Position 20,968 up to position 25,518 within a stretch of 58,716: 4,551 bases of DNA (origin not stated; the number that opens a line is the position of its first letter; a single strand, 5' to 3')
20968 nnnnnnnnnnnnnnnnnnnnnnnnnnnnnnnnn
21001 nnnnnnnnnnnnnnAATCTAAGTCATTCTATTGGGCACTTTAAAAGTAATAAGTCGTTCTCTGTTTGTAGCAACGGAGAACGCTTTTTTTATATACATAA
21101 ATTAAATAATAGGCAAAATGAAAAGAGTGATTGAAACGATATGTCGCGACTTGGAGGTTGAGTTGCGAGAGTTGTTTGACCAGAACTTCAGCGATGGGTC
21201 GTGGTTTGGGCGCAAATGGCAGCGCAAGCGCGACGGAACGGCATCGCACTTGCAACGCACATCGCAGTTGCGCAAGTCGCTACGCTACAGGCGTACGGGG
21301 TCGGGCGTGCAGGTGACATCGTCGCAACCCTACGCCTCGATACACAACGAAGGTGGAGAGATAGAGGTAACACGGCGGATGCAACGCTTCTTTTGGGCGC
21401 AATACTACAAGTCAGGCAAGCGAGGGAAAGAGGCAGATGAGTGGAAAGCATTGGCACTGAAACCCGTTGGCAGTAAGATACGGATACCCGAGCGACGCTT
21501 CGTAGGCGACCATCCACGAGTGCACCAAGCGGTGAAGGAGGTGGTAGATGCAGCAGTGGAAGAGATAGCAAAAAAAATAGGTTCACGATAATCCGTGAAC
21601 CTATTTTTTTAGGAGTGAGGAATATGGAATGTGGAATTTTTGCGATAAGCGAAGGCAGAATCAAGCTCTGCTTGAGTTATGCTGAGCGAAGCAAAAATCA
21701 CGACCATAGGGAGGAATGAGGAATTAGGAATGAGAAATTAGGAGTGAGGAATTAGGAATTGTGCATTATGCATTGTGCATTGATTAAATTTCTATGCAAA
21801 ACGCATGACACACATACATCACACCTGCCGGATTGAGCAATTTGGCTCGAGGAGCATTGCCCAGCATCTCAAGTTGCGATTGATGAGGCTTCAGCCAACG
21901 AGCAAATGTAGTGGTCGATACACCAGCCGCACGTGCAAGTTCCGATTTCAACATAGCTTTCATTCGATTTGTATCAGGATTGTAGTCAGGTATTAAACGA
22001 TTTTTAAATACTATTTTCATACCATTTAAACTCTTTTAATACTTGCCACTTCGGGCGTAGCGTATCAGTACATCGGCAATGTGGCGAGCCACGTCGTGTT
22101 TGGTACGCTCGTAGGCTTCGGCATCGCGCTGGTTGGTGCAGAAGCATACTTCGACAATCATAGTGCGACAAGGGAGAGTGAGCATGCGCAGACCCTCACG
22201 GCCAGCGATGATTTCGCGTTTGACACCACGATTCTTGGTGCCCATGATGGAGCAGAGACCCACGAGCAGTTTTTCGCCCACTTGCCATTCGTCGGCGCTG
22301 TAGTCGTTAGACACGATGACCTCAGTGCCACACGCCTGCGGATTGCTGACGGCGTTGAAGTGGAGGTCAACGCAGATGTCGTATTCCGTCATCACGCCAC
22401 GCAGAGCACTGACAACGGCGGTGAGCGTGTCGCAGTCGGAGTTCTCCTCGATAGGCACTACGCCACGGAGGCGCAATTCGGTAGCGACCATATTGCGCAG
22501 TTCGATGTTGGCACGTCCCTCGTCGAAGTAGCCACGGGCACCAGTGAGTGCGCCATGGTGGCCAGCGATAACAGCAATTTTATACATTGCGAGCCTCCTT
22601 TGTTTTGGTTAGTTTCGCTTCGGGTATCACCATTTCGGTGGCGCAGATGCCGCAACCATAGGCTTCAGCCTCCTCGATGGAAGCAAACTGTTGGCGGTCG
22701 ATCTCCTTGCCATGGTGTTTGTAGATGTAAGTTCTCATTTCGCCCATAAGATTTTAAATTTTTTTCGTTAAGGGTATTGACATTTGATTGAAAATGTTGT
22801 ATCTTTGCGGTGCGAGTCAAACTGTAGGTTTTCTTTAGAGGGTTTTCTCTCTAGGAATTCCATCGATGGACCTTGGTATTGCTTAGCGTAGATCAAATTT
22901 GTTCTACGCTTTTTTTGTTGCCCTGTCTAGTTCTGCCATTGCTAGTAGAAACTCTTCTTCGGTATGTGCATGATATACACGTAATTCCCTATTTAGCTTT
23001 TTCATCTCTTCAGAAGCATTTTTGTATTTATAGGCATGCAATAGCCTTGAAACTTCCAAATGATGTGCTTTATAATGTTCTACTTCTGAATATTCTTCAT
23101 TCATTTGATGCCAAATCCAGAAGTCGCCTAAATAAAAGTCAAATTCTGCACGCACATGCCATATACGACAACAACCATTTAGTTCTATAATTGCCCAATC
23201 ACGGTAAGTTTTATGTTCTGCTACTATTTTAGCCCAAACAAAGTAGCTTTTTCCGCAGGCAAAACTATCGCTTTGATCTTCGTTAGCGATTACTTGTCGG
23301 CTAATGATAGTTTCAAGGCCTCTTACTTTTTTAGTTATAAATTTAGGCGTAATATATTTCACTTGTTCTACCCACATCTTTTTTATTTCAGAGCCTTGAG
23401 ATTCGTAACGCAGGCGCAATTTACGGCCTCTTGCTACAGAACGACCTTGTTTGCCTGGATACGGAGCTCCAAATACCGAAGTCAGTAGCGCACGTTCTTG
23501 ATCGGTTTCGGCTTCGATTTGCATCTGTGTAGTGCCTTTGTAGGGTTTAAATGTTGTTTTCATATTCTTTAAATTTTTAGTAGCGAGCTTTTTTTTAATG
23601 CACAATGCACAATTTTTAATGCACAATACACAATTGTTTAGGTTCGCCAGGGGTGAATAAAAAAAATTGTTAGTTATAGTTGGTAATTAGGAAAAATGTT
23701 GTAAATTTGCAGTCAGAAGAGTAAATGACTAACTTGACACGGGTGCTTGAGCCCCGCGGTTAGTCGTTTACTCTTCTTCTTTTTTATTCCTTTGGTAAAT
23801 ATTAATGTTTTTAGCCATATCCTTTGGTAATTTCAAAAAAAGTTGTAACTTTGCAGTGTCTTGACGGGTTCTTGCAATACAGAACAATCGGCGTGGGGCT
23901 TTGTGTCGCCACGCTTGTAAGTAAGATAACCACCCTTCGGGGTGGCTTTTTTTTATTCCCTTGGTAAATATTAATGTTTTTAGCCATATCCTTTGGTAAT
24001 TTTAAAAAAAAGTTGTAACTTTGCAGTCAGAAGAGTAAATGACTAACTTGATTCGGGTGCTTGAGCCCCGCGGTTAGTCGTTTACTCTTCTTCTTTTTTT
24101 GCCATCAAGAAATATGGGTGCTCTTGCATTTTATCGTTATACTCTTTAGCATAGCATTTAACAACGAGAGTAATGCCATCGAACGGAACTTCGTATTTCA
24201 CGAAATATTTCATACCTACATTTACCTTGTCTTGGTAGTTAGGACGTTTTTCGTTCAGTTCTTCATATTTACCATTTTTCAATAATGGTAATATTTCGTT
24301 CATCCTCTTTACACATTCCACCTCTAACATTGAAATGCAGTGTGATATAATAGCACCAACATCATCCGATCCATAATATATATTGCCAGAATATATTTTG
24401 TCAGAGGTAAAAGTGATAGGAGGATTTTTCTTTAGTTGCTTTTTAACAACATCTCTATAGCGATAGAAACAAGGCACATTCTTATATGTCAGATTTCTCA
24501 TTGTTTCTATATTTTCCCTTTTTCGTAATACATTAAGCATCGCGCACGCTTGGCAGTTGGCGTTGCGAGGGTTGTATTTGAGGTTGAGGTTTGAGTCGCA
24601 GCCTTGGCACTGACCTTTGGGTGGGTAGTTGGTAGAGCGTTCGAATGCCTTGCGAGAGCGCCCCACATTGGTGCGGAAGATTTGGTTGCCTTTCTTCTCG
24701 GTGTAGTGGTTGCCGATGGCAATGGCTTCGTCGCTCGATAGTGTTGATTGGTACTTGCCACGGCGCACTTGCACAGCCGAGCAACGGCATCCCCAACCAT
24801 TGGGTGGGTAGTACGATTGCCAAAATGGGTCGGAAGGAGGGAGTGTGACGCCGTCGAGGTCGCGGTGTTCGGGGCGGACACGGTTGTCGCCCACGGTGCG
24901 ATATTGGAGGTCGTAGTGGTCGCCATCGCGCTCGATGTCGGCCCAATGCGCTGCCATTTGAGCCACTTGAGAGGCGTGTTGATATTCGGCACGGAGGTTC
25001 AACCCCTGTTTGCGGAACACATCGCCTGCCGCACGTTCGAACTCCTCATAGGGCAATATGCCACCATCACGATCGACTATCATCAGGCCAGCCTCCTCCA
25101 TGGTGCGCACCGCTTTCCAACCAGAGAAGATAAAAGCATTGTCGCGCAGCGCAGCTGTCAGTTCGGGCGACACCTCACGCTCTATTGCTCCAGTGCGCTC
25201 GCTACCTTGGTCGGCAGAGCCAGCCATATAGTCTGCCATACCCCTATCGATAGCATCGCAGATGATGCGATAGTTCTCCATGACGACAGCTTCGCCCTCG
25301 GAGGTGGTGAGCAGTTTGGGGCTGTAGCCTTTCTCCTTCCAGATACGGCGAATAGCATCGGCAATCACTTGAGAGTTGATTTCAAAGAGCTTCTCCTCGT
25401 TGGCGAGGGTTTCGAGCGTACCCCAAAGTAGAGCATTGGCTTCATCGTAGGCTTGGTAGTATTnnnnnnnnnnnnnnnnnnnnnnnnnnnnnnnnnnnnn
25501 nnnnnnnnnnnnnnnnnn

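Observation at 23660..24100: Island of three promoter / short structured RNA / terminator cassettes (A1-B-A2) in the prophage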

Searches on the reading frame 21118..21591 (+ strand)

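Call 14: search_protein_families(library=pfam, proteins=[window:21118-21591:+], max_evalue=0.01)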
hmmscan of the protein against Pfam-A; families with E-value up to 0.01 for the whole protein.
window:21118-21591:+ (157 aa): 1 family
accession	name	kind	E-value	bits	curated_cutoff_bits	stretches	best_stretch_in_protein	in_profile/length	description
PF05069.18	Phage_tail_S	-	4.6e-12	46.5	24.3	1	3-147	22-147/148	Phage virion morphogenesis family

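Call 15: search_protein_families(library=phrogs, proteins=[window:21118-21591:+], max_evalue=0.01)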
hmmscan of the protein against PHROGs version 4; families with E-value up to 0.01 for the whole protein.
window:21118-21591:+ (157 aa): 1 family
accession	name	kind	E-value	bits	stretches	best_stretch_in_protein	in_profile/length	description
phrog_26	-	connector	7.2e-19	69.4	1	10-153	111-232/321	tail completion or Neck1 protein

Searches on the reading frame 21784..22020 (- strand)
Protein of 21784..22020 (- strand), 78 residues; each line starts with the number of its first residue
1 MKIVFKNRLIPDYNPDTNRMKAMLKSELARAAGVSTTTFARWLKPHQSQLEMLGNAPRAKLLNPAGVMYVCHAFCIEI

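Call 14: search_protein_families(library=pfam, proteins=[window:21784-22020:-], max_evalue=0.01)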
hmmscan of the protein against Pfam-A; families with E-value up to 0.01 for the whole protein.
window:21784-22020:- (78 aa): 0 families

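Call 15: search_protein_families(library=phrogs, proteins=[window:21784-22020:-], max_evalue=0.01)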
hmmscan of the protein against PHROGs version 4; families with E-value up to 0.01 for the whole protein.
window:21784-22020:- (78 aa): 0 families

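Call 79: find_encoding_contigs(protein=window:21784-22020:-, flank=5000, max_places=10)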
Protein window:21784-22020:- (78 aa): no gene with exactly this product is on record in the collection.

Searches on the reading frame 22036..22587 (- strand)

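Call 14: search_protein_families(library=pfam, proteins=[window:22036-22587:-], max_evalue=0.01)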
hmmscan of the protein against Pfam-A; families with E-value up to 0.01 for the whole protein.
window:22036-22587:- (183 aa): 1 family
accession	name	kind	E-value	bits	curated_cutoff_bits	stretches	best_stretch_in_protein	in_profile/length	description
PF01520.23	Amidase_3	-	4.9e-16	59.7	27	1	4-174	1-172/174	N-acetylmuramoyl-L-alanine amidase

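Call 15: search_protein_families(library=phrogs, proteins=[window:22036-22587:-], max_evalue=0.01)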
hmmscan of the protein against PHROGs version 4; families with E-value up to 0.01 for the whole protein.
window:22036-22587:- (183 aa): 4 families
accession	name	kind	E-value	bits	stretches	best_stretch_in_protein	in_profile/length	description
phrog_435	-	lysis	2.4e-26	93.8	1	1-178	112-285/556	endolysin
phrog_12727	-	lysis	2e-12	48.1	1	1-176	162-340/393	endolysin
phrog_2742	-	lysis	9.9e-12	45.9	1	1-176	1-179/318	endolysin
phrog_489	-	lysis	2.3e-08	34.3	1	68-174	247-348/459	endolysin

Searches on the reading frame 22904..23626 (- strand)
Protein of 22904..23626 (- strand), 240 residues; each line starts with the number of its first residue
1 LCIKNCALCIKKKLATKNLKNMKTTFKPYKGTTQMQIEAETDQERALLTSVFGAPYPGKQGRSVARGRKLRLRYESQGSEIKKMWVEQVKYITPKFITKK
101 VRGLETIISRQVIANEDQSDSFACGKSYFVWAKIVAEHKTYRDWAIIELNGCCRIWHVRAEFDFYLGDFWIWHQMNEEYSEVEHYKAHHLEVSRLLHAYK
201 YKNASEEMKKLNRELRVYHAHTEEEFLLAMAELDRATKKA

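Call 14: search_protein_families(library=pfam, proteins=[window:22904-23626:-], max_evalue=0.01)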
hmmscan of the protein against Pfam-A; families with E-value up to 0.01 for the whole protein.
window:22904-23626:- (240 aa): 0 families

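Call 15: search_protein_families(library=phrogs, proteins=[window:22904-23626:-], max_evalue=0.01)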
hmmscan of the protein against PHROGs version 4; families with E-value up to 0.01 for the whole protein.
window:22904-23626:- (240 aa): 0 families

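Call 17: find_related_loci(query=window:22904-23626:-, collection=viral_contigs, flank=4000)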
Query window:22904-23626:- (240 aa) in viral_contigs; peptide patterns used: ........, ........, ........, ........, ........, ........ (x = any residue, [..] = any of these).
7 stretches matched a pattern, but none encodes a relative of the query by tblastn (E <= 1e-3).

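Call 19: find_encoding_contigs(protein=window:22904-23563:-, flank=6000, max_places=10)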
Protein window:22904-23563:- (219 aa): no gene with exactly this product is on record in the collection.

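Call 58: search_protein_families(library=pfam, proteins=[window:22904-23563:-], max_evalue=10)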
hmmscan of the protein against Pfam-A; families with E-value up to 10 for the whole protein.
window:22904-23563:- (219 aa): 0 families

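Call 74: find_homologous_proteins(query=window:22904-23563:-, max_evalue=0.001)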
Query window:22904-23563:- (219 aa): 2 proteins with E <= 0.001 among 156 candidates.
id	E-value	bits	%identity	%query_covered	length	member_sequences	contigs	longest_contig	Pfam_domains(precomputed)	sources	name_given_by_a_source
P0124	5.4e-145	499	100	100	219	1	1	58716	-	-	-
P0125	1.8e-4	39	77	16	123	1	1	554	-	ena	-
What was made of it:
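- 22904..23563 (-): Hypervariable 'orphan' gene (219 aa from ATG 23563) downstream of the island on the late strand. It is the other border of the variable hot spot. It has no homologue beyond the N-terminus in 5.8 billion proteins (call 74).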

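Call 76: search_protein_families(library=padloc, proteins=[window:22904-23563:-], max_evalue=0.001)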
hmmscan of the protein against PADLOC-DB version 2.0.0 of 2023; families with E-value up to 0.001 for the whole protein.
window:22904-23563:- (219 aa): 0 families
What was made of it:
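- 22904..23563 (-): No Pfam, PHROG or PADLOC family (calls 14, 15, 58, 76).
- Tried and rejected: The orphan protein has no family and no homologues (calls 14, 15, 58, 74, 76).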

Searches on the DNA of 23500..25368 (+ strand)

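Call 7: search_rna_families(source=window, start=23500, end=24250, threshold=evalue, max_evalue=10, show_alignments=3)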
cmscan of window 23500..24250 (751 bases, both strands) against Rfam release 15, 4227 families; matches with E-value up to 10: 22.
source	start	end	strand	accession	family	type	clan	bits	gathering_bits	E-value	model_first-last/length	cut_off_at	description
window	23997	24098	+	RF02892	SR6_antitoxin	Gene; antisense;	-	26.8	55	0.027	1-104/104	no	Bacillus SR6 antitoxin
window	23926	23984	-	RF02844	RefA9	Gene; antisense;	-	25.7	49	0.13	1-64/64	no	Enterococcus sRNA A9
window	24025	24095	+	RF00752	mir-14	Gene; miRNA;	-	22.3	53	0.04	1-63/63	no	mir-14 microRNA precursor family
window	23711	23781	+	RF00752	mir-14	Gene; miRNA;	-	22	53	0.049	1-63/63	no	mir-14 microRNA precursor family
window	23562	23625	-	RF01711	Lnt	Cis-reg;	-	20.6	55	2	1-63/63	no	Lnt RNA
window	23519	23562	+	RF01890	lincRNA-p21_2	Gene; lncRNA;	-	20.5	70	0.25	1-52/52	no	LincRNA-p21 conserved region 2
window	23862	23957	+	RF01772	rnk_pseudo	Cis-reg; leader;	-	20.3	55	0.73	1-108/108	no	Pseudomonas rnk leader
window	23659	23779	-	RF01775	RsaOG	Gene; sRNA;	-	17.6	50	5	1-147/147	no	RNA S.aureus Orsay G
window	23883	23955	+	RF01859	Phe_leader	Cis-reg; leader;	-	17.3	55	4.5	1-125/125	no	Phenylalanine leader peptide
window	23883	23954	+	RF00106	RNAI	Gene; antisense;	-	17.2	47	1.5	1-102/102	no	RNAI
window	23873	23952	+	RF02083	OrzO-P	Gene; antitoxin;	-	16.5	60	7.3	1-76/76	no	OrzO-P RNA antitoxin family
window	24026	24094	+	RF04156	MIR2670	Gene; miRNA;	-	15.6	117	1.2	1-200/200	no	MIR2670 microRNA precursor family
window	24097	24117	+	RF01109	SBRMV1_UPD-PKd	Cis-reg;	-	15.4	33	8.9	1-21/21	no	Pseudoknot of upstream pseudoknot domain (UPD) of the 3'UTR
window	23876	23967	-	RF02158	NPPA-AS1_3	Gene; lncRNA;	-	15.3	55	0.76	1-108/108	no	NPPA antisense RNA 1 conserved region 3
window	24074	24171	-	RF04329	snoMe18S-C1367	Gene; snRNA; snoRNA; CD-box;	-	14.9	101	7.7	1-110/110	no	Drosophila C/D box small nucleolar RNA snoMe18S-C1367 family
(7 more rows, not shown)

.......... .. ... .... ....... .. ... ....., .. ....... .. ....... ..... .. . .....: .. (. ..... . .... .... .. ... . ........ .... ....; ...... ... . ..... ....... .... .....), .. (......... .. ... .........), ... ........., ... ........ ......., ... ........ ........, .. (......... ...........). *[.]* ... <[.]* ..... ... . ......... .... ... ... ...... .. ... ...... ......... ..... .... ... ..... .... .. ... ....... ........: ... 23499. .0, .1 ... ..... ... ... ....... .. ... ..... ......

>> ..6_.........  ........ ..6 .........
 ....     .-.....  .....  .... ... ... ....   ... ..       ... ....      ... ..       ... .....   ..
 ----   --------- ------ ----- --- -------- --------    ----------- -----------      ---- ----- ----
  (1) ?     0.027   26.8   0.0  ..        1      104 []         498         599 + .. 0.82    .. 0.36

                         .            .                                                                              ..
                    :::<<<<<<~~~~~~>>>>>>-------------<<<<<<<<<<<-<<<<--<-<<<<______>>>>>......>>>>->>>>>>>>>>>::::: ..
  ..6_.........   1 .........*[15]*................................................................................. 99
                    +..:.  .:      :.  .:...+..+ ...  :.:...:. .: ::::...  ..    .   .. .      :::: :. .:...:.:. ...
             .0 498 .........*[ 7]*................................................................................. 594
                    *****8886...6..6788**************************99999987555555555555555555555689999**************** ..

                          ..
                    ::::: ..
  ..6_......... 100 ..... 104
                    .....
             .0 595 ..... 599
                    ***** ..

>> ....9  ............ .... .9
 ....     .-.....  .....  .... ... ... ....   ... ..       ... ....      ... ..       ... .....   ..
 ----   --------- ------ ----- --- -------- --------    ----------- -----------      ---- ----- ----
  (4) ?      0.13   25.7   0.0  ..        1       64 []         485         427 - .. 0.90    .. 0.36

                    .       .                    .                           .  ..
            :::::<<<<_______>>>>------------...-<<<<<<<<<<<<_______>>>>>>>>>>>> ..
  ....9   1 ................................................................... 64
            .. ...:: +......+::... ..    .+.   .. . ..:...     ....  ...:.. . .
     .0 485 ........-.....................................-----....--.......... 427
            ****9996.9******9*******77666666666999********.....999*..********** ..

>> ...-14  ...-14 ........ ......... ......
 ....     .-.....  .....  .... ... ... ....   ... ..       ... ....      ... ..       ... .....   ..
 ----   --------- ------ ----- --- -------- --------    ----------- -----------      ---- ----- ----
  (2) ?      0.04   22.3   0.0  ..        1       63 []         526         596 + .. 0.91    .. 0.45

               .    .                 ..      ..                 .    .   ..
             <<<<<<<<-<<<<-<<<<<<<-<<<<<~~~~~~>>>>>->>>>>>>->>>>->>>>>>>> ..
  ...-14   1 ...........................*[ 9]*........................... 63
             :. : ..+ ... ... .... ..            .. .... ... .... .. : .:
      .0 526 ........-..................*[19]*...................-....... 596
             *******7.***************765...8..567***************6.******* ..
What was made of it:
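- On Any Rfam 15 family: In the island the best scores are SR6_antitoxin at 26.8 against 55, RefA9 at 25.7 against 49 and mir-14 at 22 against 53, all below threshold (call 7).
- Closest known: 3'-overlapping type I antitoxin RNAs of Bacillus prophage regions. Same: The best Rfam hit, though far below threshold, was SR6_antitoxin at 26.8 bits against a gathering score of 55 (call 7).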

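Call 66: build_rna_model(alignment_id=A1, structure=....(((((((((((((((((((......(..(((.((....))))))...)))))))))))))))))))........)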
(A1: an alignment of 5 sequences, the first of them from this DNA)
Model R1 built from alignment A1 (5 sequences, 78 columns); structure: as given.
model positions 75; base pairs 25; branch points 0; effective number of sequences 1.57; information 0.754 bits per position. Calibrated on 0.2 Mb of random sequence (short: E-values are rough).
structure used (alignment columns):
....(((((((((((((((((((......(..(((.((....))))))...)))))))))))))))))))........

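Call 67: search_with_rna_model(model_id=R1, sources=[window, L001, L002, L003, L004, L005, L006, L007, L008, L010, L011, L017, L098, L080, L100, L101, L102, L023, L033, L037, L047, L056, L075, L076], max_evalue=1)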
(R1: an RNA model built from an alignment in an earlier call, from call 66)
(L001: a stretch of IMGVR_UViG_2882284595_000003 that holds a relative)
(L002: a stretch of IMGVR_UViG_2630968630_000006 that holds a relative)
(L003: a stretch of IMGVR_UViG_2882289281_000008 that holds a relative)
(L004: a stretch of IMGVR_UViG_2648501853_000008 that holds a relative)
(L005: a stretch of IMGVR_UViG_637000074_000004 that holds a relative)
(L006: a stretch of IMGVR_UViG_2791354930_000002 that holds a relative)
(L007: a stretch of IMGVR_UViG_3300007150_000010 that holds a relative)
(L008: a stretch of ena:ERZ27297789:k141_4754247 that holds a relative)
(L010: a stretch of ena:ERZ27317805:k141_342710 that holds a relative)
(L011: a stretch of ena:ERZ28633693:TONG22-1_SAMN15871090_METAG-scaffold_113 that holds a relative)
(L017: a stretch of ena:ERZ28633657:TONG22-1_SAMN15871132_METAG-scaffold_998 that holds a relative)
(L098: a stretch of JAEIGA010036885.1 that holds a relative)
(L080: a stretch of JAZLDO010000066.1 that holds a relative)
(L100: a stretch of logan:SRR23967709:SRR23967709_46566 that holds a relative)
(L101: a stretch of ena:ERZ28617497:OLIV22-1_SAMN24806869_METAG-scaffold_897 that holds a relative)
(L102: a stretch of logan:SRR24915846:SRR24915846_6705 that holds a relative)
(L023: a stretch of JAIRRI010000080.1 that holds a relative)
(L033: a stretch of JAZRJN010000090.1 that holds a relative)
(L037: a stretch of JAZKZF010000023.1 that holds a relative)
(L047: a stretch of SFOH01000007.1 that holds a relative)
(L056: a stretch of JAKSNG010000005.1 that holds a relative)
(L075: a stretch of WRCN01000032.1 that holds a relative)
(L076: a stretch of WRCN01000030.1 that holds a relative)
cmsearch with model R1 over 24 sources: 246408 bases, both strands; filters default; matches with E-value up to 1: 20.
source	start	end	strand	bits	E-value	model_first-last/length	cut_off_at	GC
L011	6764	6838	-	100.3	5.6e-24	1-75/75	no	0.48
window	23711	23785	+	100.1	6.4e-24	1-75/75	no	0.44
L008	6270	6344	-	100.1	6.4e-24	1-75/75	no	0.44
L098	4018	4092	-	100.1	6.4e-24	1-75/75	no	0.44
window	24025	24099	+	99.8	7.9e-24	1-75/75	no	0.43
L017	6579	6653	-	99.8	7.9e-24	1-75/75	no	0.43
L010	6276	6351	-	96.7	5.3e-23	1-75/75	no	0.49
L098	3871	3948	-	74.8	4.3e-17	1-75/75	no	0.4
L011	6768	6842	+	36.1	1.2e-06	1-75/75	no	0.51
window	23707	23781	-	35.3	2e-06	1-75/75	no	0.47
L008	6274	6348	+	35.3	2e-06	1-75/75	no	0.47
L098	4022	4096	+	35.3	2e-06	1-75/75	no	0.47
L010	6280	6355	+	34.3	3.7e-06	1-75/75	no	0.51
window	24021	24095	-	32.8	9.3e-06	1-75/75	no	0.45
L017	6583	6657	+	32.8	9.3e-06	1-75/75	no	0.45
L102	5288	5368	-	23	0.0041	1-75/75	no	0.38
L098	3875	3952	+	22.2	0.0067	1-75/75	no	0.42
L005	5161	5210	+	18.1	0.086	1-75/75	no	0.5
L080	1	23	-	15.3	0.48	1-23/75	3'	0.39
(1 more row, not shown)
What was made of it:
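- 23711..23785 (+): A1 RNA gene, long-hairpin class. Stem arms are 23715-23733 and 23759-23777, the inner GC hairpin is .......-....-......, and it ends in a U-run. Covariance model gives 100 bits on the + strand against 35 on the - strand (call 67).
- The covariance model scores 75-100 bits on the RNA strand against 22-36 on the opposite strand (call 67). Covariance-model scores are 3-fold lower on the minus strand (call 67).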

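Call 105: search_rna_families(sources=[L006, L011, L104, L100, L101, L102, L103, L098, L010], threshold=gathering)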
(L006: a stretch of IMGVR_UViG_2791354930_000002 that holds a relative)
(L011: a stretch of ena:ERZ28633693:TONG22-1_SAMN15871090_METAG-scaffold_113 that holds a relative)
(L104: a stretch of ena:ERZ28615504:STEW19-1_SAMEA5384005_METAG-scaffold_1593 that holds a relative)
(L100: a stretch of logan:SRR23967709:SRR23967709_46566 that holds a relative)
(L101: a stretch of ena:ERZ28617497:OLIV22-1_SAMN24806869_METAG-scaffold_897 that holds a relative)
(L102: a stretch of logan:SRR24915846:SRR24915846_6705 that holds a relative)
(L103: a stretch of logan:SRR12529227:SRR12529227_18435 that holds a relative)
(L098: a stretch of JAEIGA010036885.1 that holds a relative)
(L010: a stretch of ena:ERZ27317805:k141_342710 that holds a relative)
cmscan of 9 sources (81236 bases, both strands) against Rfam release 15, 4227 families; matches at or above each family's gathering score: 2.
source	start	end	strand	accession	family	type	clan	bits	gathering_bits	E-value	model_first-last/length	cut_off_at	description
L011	558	630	-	RF00005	tRNA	Gene; tRNA;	CL00001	59.2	29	3.7e-10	1-71/71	no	tRNA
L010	563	635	-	RF00005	tRNA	Gene; tRNA;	CL00001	58.2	29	7.2e-10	1-71/71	no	tRNA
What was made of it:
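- On Any Rfam 15 family: Nine related loci also gave nothing but tRNA (call 105).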
